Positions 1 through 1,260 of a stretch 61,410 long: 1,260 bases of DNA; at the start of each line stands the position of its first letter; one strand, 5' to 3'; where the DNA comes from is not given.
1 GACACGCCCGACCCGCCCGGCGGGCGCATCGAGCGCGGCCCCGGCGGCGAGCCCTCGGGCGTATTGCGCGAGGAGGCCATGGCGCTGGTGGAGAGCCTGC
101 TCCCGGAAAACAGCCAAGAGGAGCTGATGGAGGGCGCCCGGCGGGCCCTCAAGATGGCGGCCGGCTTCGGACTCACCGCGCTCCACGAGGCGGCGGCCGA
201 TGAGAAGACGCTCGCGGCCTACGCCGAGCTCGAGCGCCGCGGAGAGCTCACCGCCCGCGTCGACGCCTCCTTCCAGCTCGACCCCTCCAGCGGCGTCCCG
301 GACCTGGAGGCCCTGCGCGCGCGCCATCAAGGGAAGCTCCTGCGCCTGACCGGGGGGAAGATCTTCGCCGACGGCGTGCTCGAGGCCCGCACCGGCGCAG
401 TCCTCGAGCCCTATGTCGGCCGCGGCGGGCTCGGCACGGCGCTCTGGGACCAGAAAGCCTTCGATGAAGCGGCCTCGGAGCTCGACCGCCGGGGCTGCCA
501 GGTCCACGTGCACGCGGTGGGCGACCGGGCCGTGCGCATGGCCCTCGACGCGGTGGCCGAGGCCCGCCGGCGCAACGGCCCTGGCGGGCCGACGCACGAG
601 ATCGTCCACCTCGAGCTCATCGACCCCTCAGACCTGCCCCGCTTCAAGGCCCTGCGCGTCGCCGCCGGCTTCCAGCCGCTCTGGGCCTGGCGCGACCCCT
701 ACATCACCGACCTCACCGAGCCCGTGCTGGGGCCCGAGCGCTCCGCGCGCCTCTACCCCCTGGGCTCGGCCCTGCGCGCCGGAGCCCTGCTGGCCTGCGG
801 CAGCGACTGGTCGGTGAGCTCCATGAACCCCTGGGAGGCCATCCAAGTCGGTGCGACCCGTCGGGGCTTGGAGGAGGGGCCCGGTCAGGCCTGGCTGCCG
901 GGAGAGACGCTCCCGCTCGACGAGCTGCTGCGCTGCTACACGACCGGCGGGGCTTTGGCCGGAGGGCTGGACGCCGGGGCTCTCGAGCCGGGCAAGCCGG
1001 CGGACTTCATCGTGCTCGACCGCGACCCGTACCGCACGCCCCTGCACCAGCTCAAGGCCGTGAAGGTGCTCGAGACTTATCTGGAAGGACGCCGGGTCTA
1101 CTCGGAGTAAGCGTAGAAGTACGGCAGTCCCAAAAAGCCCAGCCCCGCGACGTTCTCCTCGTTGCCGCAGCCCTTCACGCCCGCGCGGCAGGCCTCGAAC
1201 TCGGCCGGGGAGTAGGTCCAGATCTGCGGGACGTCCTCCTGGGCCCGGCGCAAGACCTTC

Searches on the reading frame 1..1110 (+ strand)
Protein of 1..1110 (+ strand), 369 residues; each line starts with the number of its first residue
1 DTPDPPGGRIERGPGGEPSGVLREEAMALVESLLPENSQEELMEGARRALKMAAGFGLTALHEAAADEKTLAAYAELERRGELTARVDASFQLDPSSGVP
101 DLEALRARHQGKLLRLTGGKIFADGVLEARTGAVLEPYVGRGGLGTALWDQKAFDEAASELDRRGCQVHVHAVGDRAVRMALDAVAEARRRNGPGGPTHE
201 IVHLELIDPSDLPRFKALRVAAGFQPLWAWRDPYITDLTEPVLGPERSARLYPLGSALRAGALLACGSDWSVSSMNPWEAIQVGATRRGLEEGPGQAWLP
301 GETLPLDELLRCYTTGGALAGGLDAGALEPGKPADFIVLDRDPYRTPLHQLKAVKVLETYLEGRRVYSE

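Call 30: search_protein_families(library=pfam, proteins=[window:1-1110:+], max_evalue=0.001)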
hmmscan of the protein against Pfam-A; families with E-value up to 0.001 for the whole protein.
window:1-1110:+ (369 aa): 2 families
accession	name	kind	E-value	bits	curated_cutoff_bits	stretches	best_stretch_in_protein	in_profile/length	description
PF07969.17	Amidohydro_3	-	6.7e-68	230.7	29.7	1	1-367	117-472/472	Amidohydrolase family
PF01979.26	Amidohydro_1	-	6.6e-13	49.1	25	1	154-366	137-345/345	Amidohydrolase family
